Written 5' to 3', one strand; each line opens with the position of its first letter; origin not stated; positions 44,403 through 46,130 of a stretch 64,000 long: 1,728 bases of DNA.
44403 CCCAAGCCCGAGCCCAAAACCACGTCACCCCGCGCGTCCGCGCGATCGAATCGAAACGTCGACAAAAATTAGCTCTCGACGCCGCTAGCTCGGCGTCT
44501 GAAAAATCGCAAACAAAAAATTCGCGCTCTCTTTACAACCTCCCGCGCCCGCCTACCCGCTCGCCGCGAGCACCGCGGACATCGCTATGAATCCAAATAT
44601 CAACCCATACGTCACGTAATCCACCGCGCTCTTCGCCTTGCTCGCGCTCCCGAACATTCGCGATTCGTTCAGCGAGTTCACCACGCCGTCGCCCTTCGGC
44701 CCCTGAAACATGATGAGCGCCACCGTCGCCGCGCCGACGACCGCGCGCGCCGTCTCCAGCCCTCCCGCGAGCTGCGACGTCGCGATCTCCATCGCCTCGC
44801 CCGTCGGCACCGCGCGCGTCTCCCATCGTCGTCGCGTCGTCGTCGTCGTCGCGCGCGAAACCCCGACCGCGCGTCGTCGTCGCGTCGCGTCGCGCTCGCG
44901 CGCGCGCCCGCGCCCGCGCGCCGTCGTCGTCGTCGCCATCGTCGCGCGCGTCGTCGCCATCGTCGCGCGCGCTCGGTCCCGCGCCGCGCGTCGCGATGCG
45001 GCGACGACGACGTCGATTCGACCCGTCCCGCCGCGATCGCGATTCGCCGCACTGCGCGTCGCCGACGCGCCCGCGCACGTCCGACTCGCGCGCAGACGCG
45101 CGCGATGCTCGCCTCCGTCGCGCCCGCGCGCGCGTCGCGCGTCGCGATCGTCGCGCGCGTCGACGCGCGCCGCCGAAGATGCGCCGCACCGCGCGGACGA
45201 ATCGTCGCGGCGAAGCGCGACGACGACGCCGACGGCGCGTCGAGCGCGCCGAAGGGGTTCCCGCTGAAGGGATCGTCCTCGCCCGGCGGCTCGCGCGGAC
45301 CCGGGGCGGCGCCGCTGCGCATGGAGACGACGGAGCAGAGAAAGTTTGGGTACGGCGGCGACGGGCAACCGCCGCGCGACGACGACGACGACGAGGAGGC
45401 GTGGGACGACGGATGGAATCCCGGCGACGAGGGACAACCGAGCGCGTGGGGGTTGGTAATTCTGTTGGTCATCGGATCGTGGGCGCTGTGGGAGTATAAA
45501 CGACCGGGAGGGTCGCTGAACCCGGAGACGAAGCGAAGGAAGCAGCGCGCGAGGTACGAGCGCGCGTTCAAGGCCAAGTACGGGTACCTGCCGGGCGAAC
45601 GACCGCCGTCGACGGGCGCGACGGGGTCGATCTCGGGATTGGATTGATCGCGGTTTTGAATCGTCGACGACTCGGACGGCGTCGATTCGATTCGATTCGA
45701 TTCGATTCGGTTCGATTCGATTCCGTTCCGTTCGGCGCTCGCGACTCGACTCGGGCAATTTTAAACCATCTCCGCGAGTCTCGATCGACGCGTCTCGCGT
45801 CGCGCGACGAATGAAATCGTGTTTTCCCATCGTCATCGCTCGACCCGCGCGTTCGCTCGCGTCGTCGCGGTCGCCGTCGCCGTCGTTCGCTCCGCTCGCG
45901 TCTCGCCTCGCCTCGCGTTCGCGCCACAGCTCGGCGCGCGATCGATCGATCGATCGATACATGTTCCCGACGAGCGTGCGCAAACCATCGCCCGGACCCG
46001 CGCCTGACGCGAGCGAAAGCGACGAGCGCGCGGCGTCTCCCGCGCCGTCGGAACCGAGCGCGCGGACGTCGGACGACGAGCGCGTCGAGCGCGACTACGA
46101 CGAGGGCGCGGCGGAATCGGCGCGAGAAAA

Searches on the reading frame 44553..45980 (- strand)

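Call 61: search_protein_families(library=pfam, proteins=[window:44553-45980:-], max_evalue=0.0001)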
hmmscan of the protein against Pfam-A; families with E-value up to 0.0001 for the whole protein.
window:44553-45980:- (475 aa): 1 family
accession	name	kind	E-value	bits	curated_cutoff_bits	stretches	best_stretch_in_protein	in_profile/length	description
PF03840.19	SecG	-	8e-05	23.1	29.2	0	413-472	7-68/70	Preprotein translocase SecG subunit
